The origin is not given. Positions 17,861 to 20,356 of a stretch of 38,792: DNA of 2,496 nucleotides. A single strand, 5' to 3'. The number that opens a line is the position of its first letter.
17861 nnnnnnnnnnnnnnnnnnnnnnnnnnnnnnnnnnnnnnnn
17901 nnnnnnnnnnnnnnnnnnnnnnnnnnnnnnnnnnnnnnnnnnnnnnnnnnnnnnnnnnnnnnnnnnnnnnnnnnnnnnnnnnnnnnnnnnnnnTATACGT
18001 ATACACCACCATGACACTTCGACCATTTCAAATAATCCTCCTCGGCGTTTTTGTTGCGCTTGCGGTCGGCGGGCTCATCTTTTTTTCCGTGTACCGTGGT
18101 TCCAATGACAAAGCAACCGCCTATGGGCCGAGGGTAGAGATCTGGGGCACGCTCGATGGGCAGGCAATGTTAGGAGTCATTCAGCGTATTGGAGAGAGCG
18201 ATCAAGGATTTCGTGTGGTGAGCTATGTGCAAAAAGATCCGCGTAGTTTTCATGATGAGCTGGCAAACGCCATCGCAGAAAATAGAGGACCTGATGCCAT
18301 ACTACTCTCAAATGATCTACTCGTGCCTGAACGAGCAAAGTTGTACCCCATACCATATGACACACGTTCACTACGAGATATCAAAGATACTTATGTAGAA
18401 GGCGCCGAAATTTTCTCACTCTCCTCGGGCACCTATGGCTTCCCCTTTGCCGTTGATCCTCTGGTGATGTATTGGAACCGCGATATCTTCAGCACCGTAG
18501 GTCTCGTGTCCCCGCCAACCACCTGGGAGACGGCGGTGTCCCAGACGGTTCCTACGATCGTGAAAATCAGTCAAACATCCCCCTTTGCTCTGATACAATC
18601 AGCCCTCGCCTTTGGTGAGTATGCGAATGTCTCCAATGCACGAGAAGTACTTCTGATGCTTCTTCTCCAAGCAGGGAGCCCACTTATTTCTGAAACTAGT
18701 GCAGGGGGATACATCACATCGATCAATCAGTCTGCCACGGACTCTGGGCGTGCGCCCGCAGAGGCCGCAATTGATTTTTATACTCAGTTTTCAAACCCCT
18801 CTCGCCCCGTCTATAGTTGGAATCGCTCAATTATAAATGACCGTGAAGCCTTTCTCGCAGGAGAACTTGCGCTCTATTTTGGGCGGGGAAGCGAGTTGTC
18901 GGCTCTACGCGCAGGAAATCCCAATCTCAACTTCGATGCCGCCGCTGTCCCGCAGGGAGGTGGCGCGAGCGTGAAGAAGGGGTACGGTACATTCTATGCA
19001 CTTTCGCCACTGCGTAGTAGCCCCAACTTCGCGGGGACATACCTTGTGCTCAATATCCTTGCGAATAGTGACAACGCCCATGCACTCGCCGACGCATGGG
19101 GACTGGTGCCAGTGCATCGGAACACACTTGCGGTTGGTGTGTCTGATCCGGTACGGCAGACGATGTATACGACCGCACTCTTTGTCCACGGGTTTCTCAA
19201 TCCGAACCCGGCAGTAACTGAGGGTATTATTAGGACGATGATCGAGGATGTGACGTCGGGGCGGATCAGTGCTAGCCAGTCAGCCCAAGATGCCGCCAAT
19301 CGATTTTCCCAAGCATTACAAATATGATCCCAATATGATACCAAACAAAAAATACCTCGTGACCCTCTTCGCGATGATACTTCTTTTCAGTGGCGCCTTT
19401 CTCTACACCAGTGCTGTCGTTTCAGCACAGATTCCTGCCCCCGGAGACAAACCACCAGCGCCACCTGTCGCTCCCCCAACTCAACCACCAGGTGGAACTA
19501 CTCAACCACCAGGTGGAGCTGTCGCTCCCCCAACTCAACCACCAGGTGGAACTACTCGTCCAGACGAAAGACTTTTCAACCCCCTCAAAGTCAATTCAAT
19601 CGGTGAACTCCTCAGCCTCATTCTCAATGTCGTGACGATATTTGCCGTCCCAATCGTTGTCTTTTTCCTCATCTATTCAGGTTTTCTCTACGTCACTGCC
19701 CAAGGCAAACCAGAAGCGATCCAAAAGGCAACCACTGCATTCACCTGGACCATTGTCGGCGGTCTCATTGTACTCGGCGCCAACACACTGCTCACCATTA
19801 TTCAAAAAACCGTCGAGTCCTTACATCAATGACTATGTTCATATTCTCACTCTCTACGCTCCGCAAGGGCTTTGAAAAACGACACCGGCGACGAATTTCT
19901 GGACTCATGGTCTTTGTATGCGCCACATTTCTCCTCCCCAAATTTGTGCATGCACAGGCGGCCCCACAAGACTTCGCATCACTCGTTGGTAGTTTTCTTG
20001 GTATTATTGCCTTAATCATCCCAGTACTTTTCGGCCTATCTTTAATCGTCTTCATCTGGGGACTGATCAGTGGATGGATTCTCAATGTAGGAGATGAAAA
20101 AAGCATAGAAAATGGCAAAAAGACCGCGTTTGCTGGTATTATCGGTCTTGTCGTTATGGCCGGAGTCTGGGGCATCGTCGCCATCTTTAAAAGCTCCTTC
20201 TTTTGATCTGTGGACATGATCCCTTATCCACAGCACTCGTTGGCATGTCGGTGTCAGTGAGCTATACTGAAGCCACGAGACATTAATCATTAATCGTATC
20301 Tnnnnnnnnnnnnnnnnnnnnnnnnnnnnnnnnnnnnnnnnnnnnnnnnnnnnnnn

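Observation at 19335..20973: Tandem array of four divergent VirB2/TrbC-like pilin paralogs with no secretion ATPase in the neighbourhood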

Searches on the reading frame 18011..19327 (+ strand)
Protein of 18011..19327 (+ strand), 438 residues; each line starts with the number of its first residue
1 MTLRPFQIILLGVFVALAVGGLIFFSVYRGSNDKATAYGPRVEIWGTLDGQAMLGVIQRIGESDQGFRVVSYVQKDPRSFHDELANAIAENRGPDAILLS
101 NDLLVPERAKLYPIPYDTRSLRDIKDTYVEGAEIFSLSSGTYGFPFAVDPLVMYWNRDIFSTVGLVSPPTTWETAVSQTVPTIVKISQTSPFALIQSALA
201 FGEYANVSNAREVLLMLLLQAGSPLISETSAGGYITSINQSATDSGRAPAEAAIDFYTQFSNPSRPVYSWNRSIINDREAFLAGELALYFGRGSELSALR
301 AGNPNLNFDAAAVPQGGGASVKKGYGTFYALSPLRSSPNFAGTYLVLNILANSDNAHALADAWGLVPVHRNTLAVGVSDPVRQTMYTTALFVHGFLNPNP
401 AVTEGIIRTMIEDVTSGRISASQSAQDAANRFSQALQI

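Call 3: search_protein_families(library=pfam, proteins=[window:18011-19327:+], max_evalue=1)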
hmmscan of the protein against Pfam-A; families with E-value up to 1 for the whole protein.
window:18011-19327:+ (438 aa): 1 family
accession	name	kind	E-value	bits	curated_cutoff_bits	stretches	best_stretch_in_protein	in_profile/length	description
PF13416.11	SBP_bac_8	-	1.3e-13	51.8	27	1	64-369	9-262/279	Bacterial extracellular solute-binding protein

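Call 4: search_protein_families(library=ncbifam, proteins=[window:18011-19327:+], max_evalue=1)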
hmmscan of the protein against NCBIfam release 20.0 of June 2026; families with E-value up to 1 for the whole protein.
window:18011-19327:+ (438 aa): 0 families

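Call 24: find_homologous_proteins(query=window:18011-19327:+, max_evalue=0.00001)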
Query window:18011-19327:+ (438 aa): 845 proteins with E <= 0.00001 among 8000 candidates; the best 120 are listed.
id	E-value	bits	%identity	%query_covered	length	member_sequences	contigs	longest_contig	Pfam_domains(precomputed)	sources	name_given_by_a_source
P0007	1.5e-286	968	100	100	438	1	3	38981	-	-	-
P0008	2.0e-188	645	67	100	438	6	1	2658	PF13416.12,PF01547.31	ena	-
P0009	1.0e-186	639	66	99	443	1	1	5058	PF13416.12,PF01547.31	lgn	-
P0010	9.7e-186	636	66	100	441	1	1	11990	PF13416.12,PF01547.31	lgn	-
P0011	1.0e-183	629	66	99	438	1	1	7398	PF13416.12,PF01547.31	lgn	-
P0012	6.8e-183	626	65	100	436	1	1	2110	PF13416.12,PF01547.31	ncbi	-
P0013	1.3e-182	625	65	100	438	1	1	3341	PF13416.12,PF01547.31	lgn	-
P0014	5.4e-181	620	64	100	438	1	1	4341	PF01547.31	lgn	-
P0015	1.0e-180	619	65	100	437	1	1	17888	-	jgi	jgi:ABC-type glycerol-3-phosphate transport system substrate-binding protein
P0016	8.1e-180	616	65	100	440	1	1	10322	PF13416.12,PF01547.31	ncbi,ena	-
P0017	6.1e-177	607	63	99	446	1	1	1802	PF13416.12,PF01547.31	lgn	-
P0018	1.7e-175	602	62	99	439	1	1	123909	-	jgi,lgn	jgi:ABC-type glycerol-3-phosphate transport system substrate-binding protein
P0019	8.7e-175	600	62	99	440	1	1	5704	PF13416.12,PF01547.31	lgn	-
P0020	2.9e-173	595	62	99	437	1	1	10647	PF01547.31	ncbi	-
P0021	2.1e-172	592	61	99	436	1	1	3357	PF13416.12,PF01547.31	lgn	-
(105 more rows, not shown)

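Call 26: find_related_loci(query=A1, collection=genome_contigs, flank=8000)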
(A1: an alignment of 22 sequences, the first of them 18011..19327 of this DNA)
Query A1 (438 aa) in genome_contigs; peptide patterns used: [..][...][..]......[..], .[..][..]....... (x = any residue, [..] = any of these).
191 stretches matched a pattern; 150 encode a relative of the query (tblastn E <= 1e-3); the best 80 are kept; 80 distinct loci.
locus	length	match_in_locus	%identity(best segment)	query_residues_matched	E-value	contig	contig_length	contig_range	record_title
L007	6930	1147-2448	61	3-437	6e-175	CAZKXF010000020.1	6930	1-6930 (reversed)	MAG TPA_asm: uncultured Candidatus Saccharibacteria bacterium isolate SRP329715_co1_125 genome assembly, contig: NODE_16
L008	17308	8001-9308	59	1-436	2e-170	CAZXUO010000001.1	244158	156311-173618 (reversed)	MAG TPA_asm: uncultured Candidatus Saccharibacteria bacterium isolate SRP286056_co1_476 genome assembly, contig: NODE_16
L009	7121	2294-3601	58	1-436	1e-169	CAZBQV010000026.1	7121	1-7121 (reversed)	MAG TPA_asm: uncultured Candidatus Saccharibacteria bacterium isolate SRP329715_co1_21 genome assembly, contig: NODE_162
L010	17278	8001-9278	48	3-432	3e-129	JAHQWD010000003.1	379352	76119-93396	MAG: Candidatus Kaiserbacteria bacterium isolate MAG.121 Posi_121-P61435, whole genome shotgun sequence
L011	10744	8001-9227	49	3-413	6e-129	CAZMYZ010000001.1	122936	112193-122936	MAG TPA_asm: uncultured Candidatus Saccharibacteria bacterium isolate SRP342105_co1_88 genome assembly, contig: NODE_166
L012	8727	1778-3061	47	3-432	6e-128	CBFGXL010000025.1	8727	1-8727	MAG TPA_asm: uncultured bacterium isolate SRR32277370_binner13_Refined_17 genome assembly, contig: ERZ27321089.1692, who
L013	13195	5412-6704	47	1-434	3e-126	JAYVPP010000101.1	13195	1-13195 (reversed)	MAG: Candidatus Kaiserbacteria bacterium isolate GL72_DN_metabinner_43 GL72_DN_metabinner_43_100, whole genome shotgun s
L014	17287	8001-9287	46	2-432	8e-126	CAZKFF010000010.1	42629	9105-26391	MAG TPA_asm: uncultured Candidatus Saccharibacteria bacterium isolate SRP263527_co2_181 genome assembly, contig: NODE_64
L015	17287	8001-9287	46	2-434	2e-125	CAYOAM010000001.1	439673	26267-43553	MAG TPA_asm: uncultured Candidatus Saccharibacteria bacterium isolate SRP150892_co1_176 genome assembly, contig: NODE_5_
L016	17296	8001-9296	45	3-436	5e-125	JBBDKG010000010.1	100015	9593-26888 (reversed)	MAG: Candidatus Paceibacterota bacterium isolate LejiaA_53_16 Lejia_A_368_length_100015_cov_10, whole genome shotgun seq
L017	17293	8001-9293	47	3-436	2e-123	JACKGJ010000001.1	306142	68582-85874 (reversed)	MAG: Candidatus Nomurabacteria bacterium isolate HK-STAS-PATE-31 HK-STAS-PATE-31_1, whole genome shotgun sequence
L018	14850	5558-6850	47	3-436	1e-122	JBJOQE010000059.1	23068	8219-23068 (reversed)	MAG: Candidatus Parcubacteria bacterium isolate whiteclaycreek2_2019_sw_WHONDRS-S19S_0038_B_bin.31 scaffold_1006268, who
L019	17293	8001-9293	46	3-436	1e-121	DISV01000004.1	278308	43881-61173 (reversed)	MAG TPA_asm: Patescibacteria group bacterium UBA6201 UBA6201_contig_4681, whole genome shotgun sequence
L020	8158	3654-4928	47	3-428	8e-122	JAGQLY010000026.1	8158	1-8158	MAG: Candidatus Kaiserbacteria bacterium isolate HKST-UBA28 k127_2542663, whole genome shotgun sequence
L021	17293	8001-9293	44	1-433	9e-122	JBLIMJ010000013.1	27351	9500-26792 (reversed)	MAG: Acidimicrobiales bacterium isolate 3300053785_92 Ga0535658_0003369, whole genome shotgun sequence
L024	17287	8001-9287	46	1-431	3e-120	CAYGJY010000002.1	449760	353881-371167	MAG TPA_asm: uncultured Candidatus Saccharibacteria bacterium isolate ERP117304_co1_113 genome assembly, contig: NODE_13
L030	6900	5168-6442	45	2-428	5e-117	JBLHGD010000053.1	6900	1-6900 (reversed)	MAG: Candidatus Azotimanducaceae bacterium isolate 3300054976_96 Ga0535667_0024911, whole genome shotgun sequence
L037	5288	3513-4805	43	3-436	5e-114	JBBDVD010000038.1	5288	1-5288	MAG: Candidatus Paceibacterota bacterium isolate LejiaC_46_16 Lejia_C_34595_length_5288_cov_9, whole genome shotgun sequ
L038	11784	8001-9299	45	3-435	3e-113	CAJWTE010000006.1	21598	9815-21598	TPA_asm: uncultured bacterium isolate ERR599159_bin.42_MetaBAT_v2.12.1_MAG genome assembly, contig: NODE_872_length_2159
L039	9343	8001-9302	45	2-435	2e-112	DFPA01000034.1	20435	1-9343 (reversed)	MAG TPA_asm: Patescibacteria group bacterium UBA3527 UBA3527_contig_12165, whole genome shotgun sequence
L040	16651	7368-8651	45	2-431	2e-112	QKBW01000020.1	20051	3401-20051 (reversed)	MAG: Candidatus Kaiserbacteria bacterium isolate SZUA-408 scaffold_6996, whole genome shotgun sequence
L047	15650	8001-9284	41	1-432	6e-110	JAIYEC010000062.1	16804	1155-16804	MAG: bacterium isolate H1_MAG_00054 pond_H1_MAG_00054_000000000065, whole genome shotgun sequence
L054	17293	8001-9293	44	3-436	5e-107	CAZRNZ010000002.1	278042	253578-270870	MAG TPA_asm: uncultured Candidatus Saccharibacteria bacterium isolate SRP344714_co2_230 genome assembly, contig: NODE_67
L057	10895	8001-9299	41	2-435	2e-104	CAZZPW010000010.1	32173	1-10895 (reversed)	MAG TPA_asm: uncultured Candidatus Saccharibacteria bacterium isolate binchicken_co13_220 genome assembly, contig: NODE_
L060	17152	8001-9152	45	46-433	2e-103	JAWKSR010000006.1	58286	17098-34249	MAG: Candidatus Paceibacterota bacterium isolate AC3.73 AC3.73.fa-6, whole genome shotgun sequence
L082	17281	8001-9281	37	1-436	2e-88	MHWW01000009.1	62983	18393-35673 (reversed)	MAG: Candidatus Zambryskibacteria bacterium RIFOXYC1_FULL_39_10 rifoxyc1_full_scaffold_195, whole genome shotgun sequenc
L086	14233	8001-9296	47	2-436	4e-122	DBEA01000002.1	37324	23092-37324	MAG TPA_asm: Patescibacteria group bacterium UBA918 UBA918_contig_1166, whole genome shotgun sequence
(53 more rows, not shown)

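Call 34: search_solved_structures(query=A1, max_evalue=0.001)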
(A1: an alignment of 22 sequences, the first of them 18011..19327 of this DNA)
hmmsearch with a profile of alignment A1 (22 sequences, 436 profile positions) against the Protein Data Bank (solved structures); distinct sequences matched with E-value up to 0.001: 37.
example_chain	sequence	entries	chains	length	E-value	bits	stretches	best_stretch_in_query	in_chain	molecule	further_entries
4r9f_A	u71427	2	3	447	4.9e-13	51.7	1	16-190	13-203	MBP1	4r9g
4qrz_A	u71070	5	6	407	3.5e-10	42.3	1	59-198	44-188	ABC-TYPE SUGAR TRANSPORTER | ABC transporter, substrate binding protein (Sugar)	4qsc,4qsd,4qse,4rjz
5ci5_A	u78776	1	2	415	1.6e-08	36.8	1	144-435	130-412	Extracellular solute-binding protein family 1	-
5u2p_A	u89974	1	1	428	2.3e-07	33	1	55-374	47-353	Sugar ABC transporter substrate-binding protein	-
8art_A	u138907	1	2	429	9.9e-07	30.9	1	73-180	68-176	Putative secreted maltose-binding protein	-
5ysb_A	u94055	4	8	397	1.8e-06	30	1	46-184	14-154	Lin1841 protein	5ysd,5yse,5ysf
8jbg_B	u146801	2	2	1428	2.2e-06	29.7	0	59-178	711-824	Neuromedin-K receptor (NK3R-pFastbac1) | NK3R-pFastbac1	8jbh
3uor_A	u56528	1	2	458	2.6e-06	29.5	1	43-185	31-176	ABC transporter sugar binding protein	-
1eu8_A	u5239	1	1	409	5.1e-06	28.5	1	77-181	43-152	TREHALOSE/MALTOSE BINDING PROTEIN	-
2hfb_A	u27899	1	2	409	5.2e-06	28.5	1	51-191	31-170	Sugar ABC transporter, sugar-binding protein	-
6pql_A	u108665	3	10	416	6.8e-06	28.1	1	51-191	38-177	ABC transporter sugar-binding protein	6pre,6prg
3jzj_A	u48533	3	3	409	9.3e-06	27.7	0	276-427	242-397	Acarbose/maltose binding protein GacH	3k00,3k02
3k01_A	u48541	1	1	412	9.7e-06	27.6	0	276-427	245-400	Acarbose/maltose binding protein GacH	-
2hq0_A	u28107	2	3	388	9.7e-06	27.6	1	53-191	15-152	Sugar ABC transporter, sugar-binding protein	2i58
2xd2_A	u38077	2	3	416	1e-05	27.6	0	301-434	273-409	MALTOSE/MALTODEXTRIN-BINDING PROTEIN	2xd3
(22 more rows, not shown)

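Call 41: search_protein_families(library=pfam, proteins=[L024:13633-14700:+, L017:11625-12980:-, L020:7050-8117:-, L047:12174-13352:-, L016:10889-11767:-, L008:11898-12674:-, L030:1086-1517:+, L010:501-1082:+, L082:50-2068:+], max_evalue=0.01)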
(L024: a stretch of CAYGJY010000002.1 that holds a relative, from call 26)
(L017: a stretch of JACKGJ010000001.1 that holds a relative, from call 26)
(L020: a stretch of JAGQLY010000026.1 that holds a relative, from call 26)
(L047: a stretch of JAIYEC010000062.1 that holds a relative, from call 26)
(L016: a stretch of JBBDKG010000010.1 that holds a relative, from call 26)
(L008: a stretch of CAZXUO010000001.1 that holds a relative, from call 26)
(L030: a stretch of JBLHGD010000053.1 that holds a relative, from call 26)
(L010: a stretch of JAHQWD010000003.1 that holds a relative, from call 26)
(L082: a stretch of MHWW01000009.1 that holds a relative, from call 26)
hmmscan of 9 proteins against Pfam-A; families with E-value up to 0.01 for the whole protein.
L024:13633-14700:+ (355 aa): 3 families
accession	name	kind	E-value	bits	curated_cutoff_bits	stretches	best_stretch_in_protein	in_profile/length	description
PF17773.7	UPF0176_N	-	1.5e-20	73.8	26.2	1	36-128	2-92/92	UPF0176 acylphosphatase like domain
PF12368.13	Rhodanese_C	-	1.2e-15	58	26.9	1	256-319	1-65/66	Rhodanase C-terminal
PF00581.25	Rhodanese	-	2.1e-12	47.8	22.2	1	148-243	1-100/102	Rhodanese-like domain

L017:11625-12980:- (451 aa): 0 families

L020:7050-8117:- (355 aa): 1 family
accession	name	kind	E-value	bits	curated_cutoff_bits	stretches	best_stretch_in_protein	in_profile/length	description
PF01145.31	Band_7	-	0.00059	20.4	23.6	1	103-263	2-153/176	SPFH domain / Band 7 family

L047:12174-13352:- (392 aa): 1 family
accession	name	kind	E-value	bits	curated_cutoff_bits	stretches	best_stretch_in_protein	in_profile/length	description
PF01145.31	Band_7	-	2.9e-07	31.1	23.6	1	150-302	37-175/176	SPFH domain / Band 7 family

L016:10889-11767:- (292 aa): 0 families

L008:11898-12674:- (258 aa): 1 family
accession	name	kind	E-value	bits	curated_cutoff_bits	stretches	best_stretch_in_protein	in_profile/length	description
PF06777.17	HBB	-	0.0023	18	30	1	192-253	34-95/190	Helical and beta-bridge domain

L030:1086-1517:+ (143 aa): 0 families

L010:501-1082:+ (193 aa): 1 family
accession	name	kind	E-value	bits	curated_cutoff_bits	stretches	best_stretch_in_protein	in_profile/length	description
PF01195.25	Pept_tRNA_hydro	-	7.9e-50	169.7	27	1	4-191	2-183/183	Peptidyl-tRNA hydrolase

L082:50-2068:+ (672 aa): 1 family
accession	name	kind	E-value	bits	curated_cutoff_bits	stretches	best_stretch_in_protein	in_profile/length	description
PF13884.11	Peptidase_S74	-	4e-13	49.9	22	1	447-502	1-57/58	Chaperone of endosialidase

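Call 75: search_protein_families(library=pfam, proteins=[L017:6888-7295:+, L019:6886-7230:+, L037:2421-2756:+, L038:7102-7410:+, L039:7006-7389:+, L040:6457-6765:+, L054:7038-7397:+, L057:7035-7400:+, L060:6687-7037:+, L086:7021-7353:+], max_evalue=0.01)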
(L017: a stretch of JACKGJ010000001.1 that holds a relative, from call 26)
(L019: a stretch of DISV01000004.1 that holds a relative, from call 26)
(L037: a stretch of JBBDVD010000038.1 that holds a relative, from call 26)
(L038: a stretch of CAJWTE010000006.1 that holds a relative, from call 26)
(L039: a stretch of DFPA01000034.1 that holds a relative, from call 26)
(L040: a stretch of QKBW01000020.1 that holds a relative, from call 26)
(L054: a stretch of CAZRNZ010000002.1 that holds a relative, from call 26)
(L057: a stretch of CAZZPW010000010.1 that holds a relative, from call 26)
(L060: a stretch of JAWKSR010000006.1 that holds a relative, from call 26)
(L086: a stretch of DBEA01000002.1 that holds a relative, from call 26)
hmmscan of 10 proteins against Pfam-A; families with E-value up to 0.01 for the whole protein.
L017:6888-7295:+ (135 aa): 0 families

L019:6886-7230:+ (114 aa): 0 families

L037:2421-2756:+ (111 aa): 0 families

L038:7102-7410:+ (102 aa): 0 families

L039:7006-7389:+ (127 aa): 0 families

L040:6457-6765:+ (102 aa): 0 families

L054:7038-7397:+ (119 aa): 0 families

L057:7035-7400:+ (121 aa): 0 families

L060:6687-7037:+ (116 aa): 0 families

L086:7021-7353:+ (110 aa): 0 families

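Call 79: predict_structure(alignment_id=A1)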
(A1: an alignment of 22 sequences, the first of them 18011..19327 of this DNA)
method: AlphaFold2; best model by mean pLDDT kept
length: 438 residues; sequences in the alignment: 22
mean_pLDDT: 90.9   pTM: 0.87
mean pLDDT of the five models: 90.9, 86.5, 84.7, 82.8, 69.8
residues with pLDDT >= 90: 335; 70-90: 84; 50-70: 11; < 50: 8
segments of 3 or more residues with pLDDT < 50: 28-34
pLDDT, mean of each block of 10 residues (from residue 1): 77 84 58 66 96 96 93 95 96 96 94 95 95 95 97 97 94 94 89 87 87 94 91 90 78 91 87 84 95 96 96 90 95 96 97 96 96 93 95 92 93 90 94 86
secondary structure, 60 per line:
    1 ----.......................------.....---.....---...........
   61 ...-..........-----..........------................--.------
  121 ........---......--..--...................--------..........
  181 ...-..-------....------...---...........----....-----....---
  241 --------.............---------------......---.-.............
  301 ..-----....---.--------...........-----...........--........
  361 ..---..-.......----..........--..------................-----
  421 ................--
elements in order: H5-27 H34-38 E42-46 H50-63 H65-69 E70-74 H80-89 E96-100 H101-110 H121-127 H132-135 E144-156 H157-162 H172-183 E194-197 H210-220 E225-228 E234-237 H249-261 H277-282 E288-292 H293-302 E308-311 E324-334 H340-350 H353-362 H370-375 H380-389 H400-415 H421-436

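Call 83: fold_search(model_id=the predicted structure, library=pdb)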
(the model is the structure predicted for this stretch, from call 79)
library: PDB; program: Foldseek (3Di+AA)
matches with E <= 10: 1287; with E <= 0.001: 1016
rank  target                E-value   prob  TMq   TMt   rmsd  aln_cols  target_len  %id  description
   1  5ci5_B                9.9e-21  1.00  0.65  0.71   5.4       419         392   18  Crystal Structure of an ABC transporter Solute Binding Protein from Thermotoga Lettingae TMO (Tlet_1705, TARGET EFI-51 (released 2015-07-22)
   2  5az7_A                5.7e-20  1.00  0.63  0.63   5.2       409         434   18  Crystal structure of MBP-Tom20 fusion protein with a 4-residue spacer in the connector helix (released 2016-01-13)
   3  8t2i_M                1.1e-19  1.00  0.63  0.72   5.3       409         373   17  Negative stain EM assembly of MYC, JAZ, and NINJA complex (released 2023-06-28)
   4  3w15_C                1.2e-19  1.00  0.65  0.73   4.8       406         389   18  Structure of peroxisomal targeting signal 2 (PTS2) of Saccharomyces cerevisiae 3-ketoacyl-CoA thiolase in complex with (released 2013-07-03)
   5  1fqa_A                1.3e-19  1.00  0.65  0.76   4.5       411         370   18  STRUCTURE OF MALTOTETRAITOL BOUND TO OPEN-FORM MALTODEXTRIN BINDING PROTEIN IN P2(1)CRYSTAL FORM (released 2001-03-14)
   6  5v6y_D                1.3e-19  1.00  0.62  0.51   5.3       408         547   17  Crystal structure of the human CLR:RAMP1 extracellular domain heterodimer with bound high-affinity and altered selecti (released 2018-01-31)
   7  5v6y_B                1.3e-19  1.00  0.59  0.49   5.7       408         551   17  Crystal structure of the human CLR:RAMP1 extracellular domain heterodimer with bound high-affinity and altered selecti (released 2018-01-31)
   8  8dei_A                1.4e-19  1.00  0.66  0.61   4.5       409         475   18  Structure of the Cac1 KER domain (released 2023-07-05)
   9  3iot_B                1.5e-19  1.00  0.67  0.73   4.1       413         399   17  Huntingtin amino-terminal region with 17 Gln residues - crystal C92-b (released 2009-09-29)
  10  4r9f_A                1.5e-19  1.00  0.63  0.68   5.8       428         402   15  CpMnBP1 with Mannobiose Bound (released 2014-10-29)
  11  2zyo_A                1.6e-19  1.00  0.71  0.80   3.8       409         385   15  Crystal structure of cyclo/maltodextrin-binding protein complexed with maltotetraose (released 2009-03-31)
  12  6dtu_A                1.6e-19  1.00  0.61  0.70   5.9       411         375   14  Maltotetraose bound T. maritima MalE1 (released 2018-09-19)
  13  7uaj_B                1.6e-19  1.00  0.62  0.55   5.1       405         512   18  Crystal structure of apo HPV16 E6 (released 2023-03-15)
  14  6dts_B                1.8e-19  1.00  0.63  0.72   5.3       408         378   15  Maltotetraose bound T. maritima MalE2 (released 2018-09-19)
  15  3iot_A                1.9e-19  1.00  0.68  0.75   4.1       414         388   17  Huntingtin amino-terminal region with 17 Gln residues - crystal C92-b (released 2009-09-29)
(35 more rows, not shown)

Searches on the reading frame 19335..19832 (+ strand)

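Call 3: search_protein_families(library=pfam, proteins=[window:19335-19832:+], max_evalue=1)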
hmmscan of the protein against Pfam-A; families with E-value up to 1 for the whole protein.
window:19335-19832:+ (165 aa): 5 families
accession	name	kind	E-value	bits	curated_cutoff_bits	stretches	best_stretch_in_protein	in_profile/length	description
PF18895.5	T4SS_pilin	-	1.6e-07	31.8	26.6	1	86-156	2-71/71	Type IV secretion system pilin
PF04956.18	TrbC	-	0.026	15.2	27.9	1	89-155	37-97/98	TrbC/VIRB2 pilin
PF24661.1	DUF7649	-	0.56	10.8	27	1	86-148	6-64/85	Domain of unknown function (DUF7649)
PF13800.11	Sigma_reg_N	-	0.75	10.5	26.3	1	95-139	12-57/91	Sigma factor regulator N-terminal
PF20990.2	DUF2207_C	-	0.9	9.6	33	1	9-125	141-197/247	Predicted membrane protein (DUF2207) C-terminal domain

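Call 4: search_protein_families(library=ncbifam, proteins=[window:19335-19832:+], max_evalue=1)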
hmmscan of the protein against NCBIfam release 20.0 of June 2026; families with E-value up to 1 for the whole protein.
window:19335-19832:+ (165 aa): 1 family
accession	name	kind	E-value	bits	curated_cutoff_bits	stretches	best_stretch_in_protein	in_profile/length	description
NF045849.1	ICE_MMCAP2_0565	equivalog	0.00068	19.3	40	1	87-159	7-79/80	Mbov_0395 family pilin-like conjugal transfer protein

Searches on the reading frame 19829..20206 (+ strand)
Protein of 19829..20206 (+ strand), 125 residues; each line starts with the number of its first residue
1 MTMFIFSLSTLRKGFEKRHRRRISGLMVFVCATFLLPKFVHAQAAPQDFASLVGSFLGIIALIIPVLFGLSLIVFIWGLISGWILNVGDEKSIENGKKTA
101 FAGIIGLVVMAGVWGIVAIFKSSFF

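Call 3: search_protein_families(library=pfam, proteins=[window:19829-20206:+], max_evalue=1)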
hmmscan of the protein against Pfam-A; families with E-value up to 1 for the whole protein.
window:19829-20206:+ (125 aa): 5 families
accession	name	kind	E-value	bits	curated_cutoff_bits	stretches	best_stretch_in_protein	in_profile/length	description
PF14340.12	DUF4395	-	0.00026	21.7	24.5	1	26-74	52-99/130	Domain of unknown function (DUF4395)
PF18895.5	T4SS_pilin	-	0.00078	19.9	26.6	1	60-119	13-70/71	Type IV secretion system pilin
PF14163.11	SieB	-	0.015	15.3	26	1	25-95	3-70/147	Super-infection exclusion protein B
PF13273.12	DUF4064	-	0.016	15.9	32.1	1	56-119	7-71/102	Protein of unknown function (DUF4064)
PF17459.7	DUF5422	-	0.051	14.2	25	1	30-108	19-94/153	Family of unknown function (DUF5422)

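Call 4: search_protein_families(library=ncbifam, proteins=[window:19829-20206:+], max_evalue=1)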
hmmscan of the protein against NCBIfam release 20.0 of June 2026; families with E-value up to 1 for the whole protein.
window:19829-20206:+ (125 aa): 2 families
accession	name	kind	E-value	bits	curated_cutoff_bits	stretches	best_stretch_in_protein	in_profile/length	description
TIGR00846.1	caca2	superfamily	0.0058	15.5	317.45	1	13-77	130-197/372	calcium/proton exchanger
TIGR02970.1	succ_dehyd_cytB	equivalog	0.044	14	52.3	1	22-115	25-118/120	succinate dehydrogenase, cytochrome b556 subunit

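Call 49: search_protein_families(library=pfam, alignment_id=A3, max_evalue=0.01)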
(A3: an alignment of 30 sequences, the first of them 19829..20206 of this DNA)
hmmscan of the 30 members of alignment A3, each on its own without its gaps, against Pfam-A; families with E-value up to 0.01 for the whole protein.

A. member 1, window:19829-20206:+ (125 aa): 2 families
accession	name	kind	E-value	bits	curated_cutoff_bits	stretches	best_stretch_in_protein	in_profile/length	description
PF14340.12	DUF4395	-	0.00026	21.7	24.5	0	26-74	52-99/130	Domain of unknown function (DUF4395)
PF18895.5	T4SS_pilin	-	0.00078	19.9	26.6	1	60-119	13-70/71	Type IV secretion system pilin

B. families by the number of members that match (of 30 scanned): 13 families
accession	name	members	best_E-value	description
PF18895.5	T4SS_pilin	25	1.6e-07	Type IV secretion system pilin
PF03994.20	DUF350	2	0.0035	Domain of Unknown Function (DUF350)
PF04956.18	TrbC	1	0.00013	TrbC/VIRB2 pilin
PF14340.12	DUF4395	1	0.00026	Domain of unknown function (DUF4395)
PF08552.16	Kei1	1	0.0019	Inositolphosphorylceramide synthase subunit Kei1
PF01036.24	Bac_rhodopsin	1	0.0027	Bacteriorhodopsin-like protein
PF14264.12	Glucos_trans_II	1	0.0035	Glucosyl transferase GtrII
PF19865.4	DUF6338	1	0.004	Family of unknown function (DUF6338)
PF00950.22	ABC-3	1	0.004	ABC 3 transport family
PF04123.18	DUF373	1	0.005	Domain of unknown function (DUF373)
PF12442.13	DUF3681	1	0.0055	Protein of unknown function (DUF3681)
PF06664.17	WLS-like_TM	1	0.0057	Wntless-like, transmembrane domain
PF00528.27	BPD_transp_1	1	0.007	Binding-protein-dependent transport system inner membrane component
